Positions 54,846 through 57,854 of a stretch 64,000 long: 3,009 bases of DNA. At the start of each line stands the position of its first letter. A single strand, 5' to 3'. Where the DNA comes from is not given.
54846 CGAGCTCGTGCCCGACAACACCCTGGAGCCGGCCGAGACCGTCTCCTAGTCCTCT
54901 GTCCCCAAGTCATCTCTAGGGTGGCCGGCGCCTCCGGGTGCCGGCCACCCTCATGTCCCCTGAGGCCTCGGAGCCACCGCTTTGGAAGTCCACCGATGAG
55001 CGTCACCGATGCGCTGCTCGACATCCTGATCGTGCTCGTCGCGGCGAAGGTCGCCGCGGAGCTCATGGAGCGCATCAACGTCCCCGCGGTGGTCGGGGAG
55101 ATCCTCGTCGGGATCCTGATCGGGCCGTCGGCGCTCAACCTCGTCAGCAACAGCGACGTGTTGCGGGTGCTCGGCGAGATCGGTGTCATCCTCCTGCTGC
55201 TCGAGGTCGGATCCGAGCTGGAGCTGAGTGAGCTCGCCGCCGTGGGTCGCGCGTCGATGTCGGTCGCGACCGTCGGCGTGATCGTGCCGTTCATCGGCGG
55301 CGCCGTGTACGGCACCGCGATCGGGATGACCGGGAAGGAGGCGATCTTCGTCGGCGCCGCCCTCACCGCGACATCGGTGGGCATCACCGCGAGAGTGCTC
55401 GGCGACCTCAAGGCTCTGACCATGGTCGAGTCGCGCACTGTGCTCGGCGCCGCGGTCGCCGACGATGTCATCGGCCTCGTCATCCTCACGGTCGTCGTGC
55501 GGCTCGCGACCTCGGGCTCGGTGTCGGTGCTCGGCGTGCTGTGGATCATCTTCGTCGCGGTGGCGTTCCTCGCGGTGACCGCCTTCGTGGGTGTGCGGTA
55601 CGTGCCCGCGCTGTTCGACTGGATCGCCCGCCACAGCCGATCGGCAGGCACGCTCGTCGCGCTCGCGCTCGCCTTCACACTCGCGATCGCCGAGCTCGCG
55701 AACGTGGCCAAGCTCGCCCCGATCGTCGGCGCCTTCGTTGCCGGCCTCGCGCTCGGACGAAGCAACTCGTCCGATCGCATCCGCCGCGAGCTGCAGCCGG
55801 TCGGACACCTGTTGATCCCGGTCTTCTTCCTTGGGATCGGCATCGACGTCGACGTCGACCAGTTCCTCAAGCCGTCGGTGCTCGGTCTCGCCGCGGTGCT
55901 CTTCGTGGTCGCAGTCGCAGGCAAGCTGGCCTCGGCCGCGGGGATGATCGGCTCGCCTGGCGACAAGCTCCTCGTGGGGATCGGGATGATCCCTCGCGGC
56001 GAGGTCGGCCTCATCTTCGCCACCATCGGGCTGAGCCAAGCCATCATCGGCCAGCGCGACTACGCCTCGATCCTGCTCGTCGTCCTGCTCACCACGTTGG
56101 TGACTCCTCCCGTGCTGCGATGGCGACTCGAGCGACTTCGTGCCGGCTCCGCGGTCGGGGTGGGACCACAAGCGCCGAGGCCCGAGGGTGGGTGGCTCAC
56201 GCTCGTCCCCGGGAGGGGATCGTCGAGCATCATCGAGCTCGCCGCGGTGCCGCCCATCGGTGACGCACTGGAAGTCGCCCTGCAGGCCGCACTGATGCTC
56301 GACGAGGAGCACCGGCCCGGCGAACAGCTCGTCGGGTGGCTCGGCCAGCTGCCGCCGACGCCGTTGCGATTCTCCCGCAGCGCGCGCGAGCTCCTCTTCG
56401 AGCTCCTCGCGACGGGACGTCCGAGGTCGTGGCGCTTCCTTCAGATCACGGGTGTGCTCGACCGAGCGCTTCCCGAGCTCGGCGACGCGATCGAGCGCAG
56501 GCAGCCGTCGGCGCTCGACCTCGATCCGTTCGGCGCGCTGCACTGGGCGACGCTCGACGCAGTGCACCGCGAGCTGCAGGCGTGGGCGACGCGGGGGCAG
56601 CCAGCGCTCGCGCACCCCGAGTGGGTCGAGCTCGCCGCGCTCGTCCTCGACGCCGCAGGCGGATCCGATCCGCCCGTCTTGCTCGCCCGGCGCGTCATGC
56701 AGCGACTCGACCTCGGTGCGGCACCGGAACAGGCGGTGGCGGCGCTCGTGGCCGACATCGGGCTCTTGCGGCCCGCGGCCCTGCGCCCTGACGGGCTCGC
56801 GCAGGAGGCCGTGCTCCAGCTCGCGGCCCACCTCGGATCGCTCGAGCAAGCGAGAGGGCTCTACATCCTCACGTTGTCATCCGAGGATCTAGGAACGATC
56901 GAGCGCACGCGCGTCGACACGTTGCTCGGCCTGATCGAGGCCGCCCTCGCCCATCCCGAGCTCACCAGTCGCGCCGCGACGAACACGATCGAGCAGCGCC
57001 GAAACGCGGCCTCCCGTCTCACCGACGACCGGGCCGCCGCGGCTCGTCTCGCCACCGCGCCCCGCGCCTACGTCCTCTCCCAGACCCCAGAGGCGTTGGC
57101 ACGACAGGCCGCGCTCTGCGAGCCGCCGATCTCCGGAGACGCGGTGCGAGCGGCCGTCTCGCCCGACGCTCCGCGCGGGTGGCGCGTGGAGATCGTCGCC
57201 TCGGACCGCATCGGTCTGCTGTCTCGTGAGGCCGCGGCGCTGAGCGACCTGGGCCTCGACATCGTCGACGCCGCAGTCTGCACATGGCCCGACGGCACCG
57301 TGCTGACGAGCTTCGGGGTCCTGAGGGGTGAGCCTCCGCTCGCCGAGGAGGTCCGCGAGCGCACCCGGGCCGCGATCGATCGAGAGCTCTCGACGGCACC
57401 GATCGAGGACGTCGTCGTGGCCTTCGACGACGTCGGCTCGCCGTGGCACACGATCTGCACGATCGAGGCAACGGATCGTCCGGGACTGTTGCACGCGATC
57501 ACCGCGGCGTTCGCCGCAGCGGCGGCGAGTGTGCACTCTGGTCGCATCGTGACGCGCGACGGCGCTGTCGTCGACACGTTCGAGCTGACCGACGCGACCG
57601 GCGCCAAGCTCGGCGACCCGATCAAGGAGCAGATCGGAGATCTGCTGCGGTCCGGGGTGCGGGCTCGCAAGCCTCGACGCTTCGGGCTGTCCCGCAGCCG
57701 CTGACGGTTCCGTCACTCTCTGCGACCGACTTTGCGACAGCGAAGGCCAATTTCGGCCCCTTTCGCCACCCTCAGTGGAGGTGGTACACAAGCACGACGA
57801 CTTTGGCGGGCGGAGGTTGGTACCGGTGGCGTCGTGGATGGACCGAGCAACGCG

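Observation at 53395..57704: amt is followed by a CPA2 antiporter::GlnD-C-terminal (HD-degenerate, double-ACT) fusion instead of glnK-glnD; no PII gene present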

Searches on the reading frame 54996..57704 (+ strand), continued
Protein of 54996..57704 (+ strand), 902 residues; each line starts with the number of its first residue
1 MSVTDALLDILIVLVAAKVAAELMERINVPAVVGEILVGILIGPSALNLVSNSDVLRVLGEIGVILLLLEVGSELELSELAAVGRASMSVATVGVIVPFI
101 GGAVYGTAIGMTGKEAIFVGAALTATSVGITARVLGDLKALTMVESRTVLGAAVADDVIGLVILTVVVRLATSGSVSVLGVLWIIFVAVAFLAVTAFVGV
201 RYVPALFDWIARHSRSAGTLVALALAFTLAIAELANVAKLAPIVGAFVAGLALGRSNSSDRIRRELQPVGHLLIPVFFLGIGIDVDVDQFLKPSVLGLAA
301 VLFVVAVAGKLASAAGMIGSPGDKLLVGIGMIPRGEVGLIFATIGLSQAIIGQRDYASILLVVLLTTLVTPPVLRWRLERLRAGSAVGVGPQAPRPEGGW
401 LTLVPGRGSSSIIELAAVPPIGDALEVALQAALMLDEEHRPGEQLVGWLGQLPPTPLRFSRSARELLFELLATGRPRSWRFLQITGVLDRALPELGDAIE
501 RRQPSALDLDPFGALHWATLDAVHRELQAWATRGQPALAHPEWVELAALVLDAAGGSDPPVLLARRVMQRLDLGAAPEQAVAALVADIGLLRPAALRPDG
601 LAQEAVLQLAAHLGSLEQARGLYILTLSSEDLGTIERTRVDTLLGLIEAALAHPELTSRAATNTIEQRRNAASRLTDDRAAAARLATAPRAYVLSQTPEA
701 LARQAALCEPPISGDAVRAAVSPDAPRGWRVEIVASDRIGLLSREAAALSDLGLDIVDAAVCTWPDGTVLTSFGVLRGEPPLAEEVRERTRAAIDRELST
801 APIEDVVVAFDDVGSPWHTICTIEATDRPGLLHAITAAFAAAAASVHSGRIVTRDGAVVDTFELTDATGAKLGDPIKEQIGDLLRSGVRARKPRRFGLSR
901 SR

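Call 50: search_protein_families(library=pfam, proteins=[L014:7850-9385:-, L014:12646-13227:-, L014:13964-15124:+, L014:15127-16047:+, L014:16034-17668:+, L028:12763-14535:+, L028:14659-16197:+, L028:7271-8671:-, L035:7992-9464:-, L016:7931-9334:-], max_evalue=0.0001)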
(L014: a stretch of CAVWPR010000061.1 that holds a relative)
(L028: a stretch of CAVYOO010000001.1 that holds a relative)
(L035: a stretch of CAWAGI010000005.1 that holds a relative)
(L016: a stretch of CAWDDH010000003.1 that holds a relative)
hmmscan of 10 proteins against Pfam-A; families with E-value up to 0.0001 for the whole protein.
L014:7850-9385:- (511 aa): 1 family
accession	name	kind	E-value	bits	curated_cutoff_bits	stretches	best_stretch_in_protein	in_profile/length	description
PF00330.25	Aconitase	-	1.5e-179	598.3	28.7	1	51-501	1-463/463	Aconitase family (aconitate hydratase)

L014:12646-13227:- (193 aa): 2 families
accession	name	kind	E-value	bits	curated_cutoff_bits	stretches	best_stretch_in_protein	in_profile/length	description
PF03449.20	GreA_GreB_N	-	1.6e-22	79.9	24.5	1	41-110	2-71/71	Transcription elongation factor, N-terminal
PF01272.25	GreA_GreB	-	1.9e-13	50.6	26.9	1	118-190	5-76/77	Transcription elongation factor, GreA/GreB, C-term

L014:13964-15124:+ (386 aa): 1 family
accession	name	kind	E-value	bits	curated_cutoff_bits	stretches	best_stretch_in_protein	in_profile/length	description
PF00180.25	Iso_dh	-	1.2e-79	268.5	27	1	61-377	2-331/348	Isocitrate/isopropylmalate dehydrogenase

L014:15127-16047:+ (306 aa): 1 family
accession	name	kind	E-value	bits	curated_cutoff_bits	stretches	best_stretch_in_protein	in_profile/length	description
PF01063.24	Aminotran_4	-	2.7e-48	165.2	28.5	1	35-267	1-223/223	Amino-transferase class IV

L014:16034-17668:+ (544 aa): 3 families
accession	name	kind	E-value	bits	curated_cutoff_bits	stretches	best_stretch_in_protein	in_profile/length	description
PF00682.25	HMGL-like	-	2.2e-48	165.4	29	1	15-269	1-242/260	HMGL-like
PF08502.15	LeuA_dimer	-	2.9e-24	85.9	24.9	1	387-534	1-128/131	LeuA allosteric (dimerisation) domain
PF22617.1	HCS_D2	-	2.1e-18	66.9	27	1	305-381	2-79/82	Homocitrate synthase post-HMGL domain-like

L028:12763-14535:+ (590 aa): 2 families
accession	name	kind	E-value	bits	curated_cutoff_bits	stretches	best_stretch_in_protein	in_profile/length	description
PF01968.24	Hydantoinase_A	-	2.4e-75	253.9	22.9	1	183-450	1-285/291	Hydantoinase/oxoprolinase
PF05378.19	Hydant_A_N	-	2.1e-43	148.5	25.2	1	2-160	1-171/176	Hydantoinase/oxoprolinase N-terminal region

L028:14659-16197:+ (512 aa): 1 family
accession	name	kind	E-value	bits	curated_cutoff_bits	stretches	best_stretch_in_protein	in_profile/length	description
PF02538.19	Hydantoinase_B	-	5.5e-184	612.9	26.8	1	3-507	1-519/519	Hydantoinase B/oxoprolinase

L028:7271-8671:- (466 aa): 1 family
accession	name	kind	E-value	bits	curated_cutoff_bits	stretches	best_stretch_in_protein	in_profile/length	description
PF00330.25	Aconitase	-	9e-184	612.2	28.7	1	7-457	1-463/463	Aconitase family (aconitate hydratase)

L035:7992-9464:- (490 aa): 1 family
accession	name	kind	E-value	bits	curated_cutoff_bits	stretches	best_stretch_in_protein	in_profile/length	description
PF00330.25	Aconitase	-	4.4e-176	586.8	28.7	1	30-481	1-463/463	Aconitase family (aconitate hydratase)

L016:7931-9334:- (467 aa): 1 family
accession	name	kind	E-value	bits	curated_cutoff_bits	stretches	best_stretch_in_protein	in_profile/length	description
PF00330.25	Aconitase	-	3.3e-180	600.4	28.7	1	7-457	1-463/463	Aconitase family (aconitate hydratase)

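Call 61: list_cluster_members(proteins=[window:54996-57701:+, window:53395-54891:+, window:52751-53269:+])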
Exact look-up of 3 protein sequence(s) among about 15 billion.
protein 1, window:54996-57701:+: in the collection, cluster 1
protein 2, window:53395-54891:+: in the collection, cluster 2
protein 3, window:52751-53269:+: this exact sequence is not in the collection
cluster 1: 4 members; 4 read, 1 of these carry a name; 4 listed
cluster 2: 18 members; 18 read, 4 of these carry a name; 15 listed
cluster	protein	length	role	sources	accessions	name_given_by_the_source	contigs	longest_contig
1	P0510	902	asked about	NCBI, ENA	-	-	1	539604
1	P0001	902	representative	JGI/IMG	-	Na+:H+ antiporter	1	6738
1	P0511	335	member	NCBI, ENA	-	-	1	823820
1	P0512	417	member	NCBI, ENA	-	-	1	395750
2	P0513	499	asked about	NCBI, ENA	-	-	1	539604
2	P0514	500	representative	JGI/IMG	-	Amt family ammonium transporter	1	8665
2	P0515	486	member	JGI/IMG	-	Amt family ammonium transporter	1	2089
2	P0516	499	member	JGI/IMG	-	ammonium transporter, Amt family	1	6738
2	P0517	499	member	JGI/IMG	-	ammonium transporter, Amt family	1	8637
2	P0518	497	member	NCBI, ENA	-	-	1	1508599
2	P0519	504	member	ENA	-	-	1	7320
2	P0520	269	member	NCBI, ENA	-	-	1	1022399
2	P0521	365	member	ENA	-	-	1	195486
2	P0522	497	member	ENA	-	-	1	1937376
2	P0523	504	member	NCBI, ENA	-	-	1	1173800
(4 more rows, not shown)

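Call 62: find_encoding_contigs(protein=window:54996-57701:+, flank=10000, max_places=3)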
Protein window:54996-57701:+ (902 aa): no gene with exactly this product is on record in the collection.

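Call 63: find_encoding_contigs(protein=P0510, flank=10000, max_places=3)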
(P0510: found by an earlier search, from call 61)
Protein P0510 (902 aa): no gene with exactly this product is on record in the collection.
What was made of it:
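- Tried and rejected: find_encoding_contigs would not return the window's own contig (calls 62, 63), so I could not walk beyond the window.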

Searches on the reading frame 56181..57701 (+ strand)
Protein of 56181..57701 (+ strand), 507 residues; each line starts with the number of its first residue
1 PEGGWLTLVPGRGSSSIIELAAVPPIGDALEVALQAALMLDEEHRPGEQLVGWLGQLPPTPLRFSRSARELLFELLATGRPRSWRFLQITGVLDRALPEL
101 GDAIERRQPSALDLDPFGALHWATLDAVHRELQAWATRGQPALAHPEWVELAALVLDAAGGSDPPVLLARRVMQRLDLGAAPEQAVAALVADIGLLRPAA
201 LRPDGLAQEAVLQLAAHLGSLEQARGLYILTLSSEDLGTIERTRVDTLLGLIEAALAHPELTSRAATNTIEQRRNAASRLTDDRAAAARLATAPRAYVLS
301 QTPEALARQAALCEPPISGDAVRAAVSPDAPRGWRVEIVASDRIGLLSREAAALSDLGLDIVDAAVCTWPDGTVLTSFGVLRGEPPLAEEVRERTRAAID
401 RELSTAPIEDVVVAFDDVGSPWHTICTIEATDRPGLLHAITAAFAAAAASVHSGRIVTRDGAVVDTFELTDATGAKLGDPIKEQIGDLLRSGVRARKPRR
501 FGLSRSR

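Call 22: search_protein_representatives(protein=window:56181-57701:+)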
Query: 507 residues. Proteins with E-value up to 0.001 (for the whole library): 1864; up to 1e-10: 510; up to 1e-30: 201. The best 150 are listed.
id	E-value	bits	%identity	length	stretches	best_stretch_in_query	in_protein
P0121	7.8e-123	427.4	54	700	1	12-478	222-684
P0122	9.4e-118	410.7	52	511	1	17-496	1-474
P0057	4.0e-116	405.3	52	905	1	1-503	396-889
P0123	2.2e-113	396.2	46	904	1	1-496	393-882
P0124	2.2e-103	363.3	64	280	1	228-501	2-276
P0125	7.0e-102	358.3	43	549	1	1-497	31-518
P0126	1.1e-97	344.5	44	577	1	1-500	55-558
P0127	4.8e-97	342.4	44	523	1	1-505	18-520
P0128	3.4e-96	339.6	69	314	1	26-286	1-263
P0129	4.2e-96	339.3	42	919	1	17-503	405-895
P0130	1.0e-94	334.7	43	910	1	5-500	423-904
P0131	9.5e-94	331.5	44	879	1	23-499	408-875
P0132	1.9e-92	327.2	43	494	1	22-500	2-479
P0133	4.5e-92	326.0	64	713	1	22-327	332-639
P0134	3.8e-90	319.6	51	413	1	141-500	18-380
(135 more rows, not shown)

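Call 88: predict_structure(alignment_id=A7)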
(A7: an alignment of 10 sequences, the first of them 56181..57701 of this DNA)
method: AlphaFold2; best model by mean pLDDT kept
length: 507 residues; sequences in the alignment: 10
mean_pLDDT: 87.8   pTM: 0.77
mean pLDDT of the five models: 87.8, 87.8, 87.2, 87.0, 85.4
residues with pLDDT >= 90: 281; 70-90: 206; 50-70: 10; < 50: 10
segments of 3 or more residues with pLDDT < 50: 498-507
pLDDT, mean of each block of 10 residues (from residue 1): 86 86 91 94 88 92 93 91 91 93 80 69 92 93 94 92 87 93 96 93 83 90 96 92 94 88 82 91 89 79 90 88 91 90 89 89 81 89 89 91 87 90 90 88 91 76 86 88 94 68 38
secondary structure, 60 per line:
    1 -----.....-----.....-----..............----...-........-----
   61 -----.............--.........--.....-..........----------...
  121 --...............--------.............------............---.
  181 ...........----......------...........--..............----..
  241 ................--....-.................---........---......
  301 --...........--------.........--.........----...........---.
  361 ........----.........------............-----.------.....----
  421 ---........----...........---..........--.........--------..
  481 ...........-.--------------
elements in order: E6-10 E16-20 H26-39 E44-46 H48-55 H66-78 H81-89 H92-96 H98-107 H123-137 H146-158 H165-176 H180-191 H196-201 H208-218 H221-234 H239-256 H259-262 H264-280 H284-291 H295-300 H303-313 E322-330 E333-341 H346-356 E360-368 E373-381 H388-399 E412-416 E424-431 H436-446 E450-459 E462-470 H479-491
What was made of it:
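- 56181..57650 (+): Cytoplasmic GlnD-derived module: a degenerate HD region (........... in place of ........) and two ACT domains carrying DRxGLL motifs. AF2 model pLDDT 87.8, pTM 0.77 (call 88).
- On GlnD (PII uridylyl/adenylyl-transferase): The AF2 model shows a beta-alpha-beta-beta-alpha-beta fold twice (call 88).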

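Call 91: fold_search(model_id=the predicted structure, library=pdb)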
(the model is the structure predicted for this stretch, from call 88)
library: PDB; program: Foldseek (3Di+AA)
matches with E <= 10: 442; with E <= 0.001: 1
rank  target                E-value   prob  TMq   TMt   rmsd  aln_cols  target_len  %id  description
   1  3wfq_F                8.2e-04  1.00  0.35  0.40   6.4       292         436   16  tRNA processing enzyme complex 1 (released 2014-01-01)
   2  3wfr_E                1.0e-03  1.00  0.34  0.38   6.7       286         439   16  tRNA processing enzyme complex 2 (released 2014-01-01)
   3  3wfs_C                1.3e-03  1.00  0.31  0.35   7.1       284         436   16  tRNA processing enzyme complex 3 (released 2014-01-01)
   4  3wfp_B                1.4e-03  1.00  0.33  0.36   6.6       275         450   16  tRNA processing enzyme (apo form 2) (released 2014-01-01)
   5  8y1j_A                1.7e-03  0.95  0.20  0.21  21.6       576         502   12  Structure of the pyridoxal 5'-phosphate-dependent (PLP) threonine deaminase ilvA1 from Pseudomonas aeruginosa PAO1 (released 2024-05-22)
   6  3wfs_D                1.7e-03  1.00  0.34  0.38   6.6       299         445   14  tRNA processing enzyme complex 3 (released 2014-01-01)
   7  3wfr_F                1.9e-03  1.00  0.35  0.40   6.1       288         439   16  tRNA processing enzyme complex 2 (released 2014-01-01)
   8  2nyi_A                1.9e-03  1.00  0.12  0.34  16.5       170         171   14  Crystal Structure of an Unknown Protein from Galdieria sulphuraria (released 2006-12-12)
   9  3wfp_A                2.4e-03  1.00  0.34  0.37   6.1       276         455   15  tRNA processing enzyme (apo form 2) (released 2014-01-01)
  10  3wfr_H                2.6e-03  1.00  0.35  0.38   5.5       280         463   15  tRNA processing enzyme complex 2 (released 2014-01-01)
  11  3wfq_H                3.0e-03  1.00  0.36  0.40   6.4       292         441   15  tRNA processing enzyme complex 1 (released 2014-01-01)
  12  3wfr_G                3.4e-03  1.00  0.35  0.38   6.5       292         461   15  tRNA processing enzyme complex 2 (released 2014-01-01)
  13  2nyi_B                3.9e-03  1.00  0.12  0.34  16.5       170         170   14  Crystal Structure of an Unknown Protein from Galdieria sulphuraria (released 2006-12-12)
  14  3l76_B                7.6e-03  1.00  0.20  0.18  11.2       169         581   18  Crystal Structure of Aspartate Kinase from Synechocystis (released 2010-06-09)
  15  3wfo_A                8.3e-03  1.00  0.34  0.39   6.5       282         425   15  tRNA processing enzyme (apo form 1) (released 2014-01-01)
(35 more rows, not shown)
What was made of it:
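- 56181..57650 (+): Foldseek hits to double-ACT amino-acid-binding regulators such as aspartate kinase, IlvA and GcvR-like proteins (call 91).
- On GlnD (PII uridylyl/adenylyl-transferase): Foldseek hits double-ACT regulators (call 91).
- The tail model is confident (pLDDT 87.8), and the ACT pair resembles amino-acid-binding regulatory ACT pairs (calls 88, 91).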
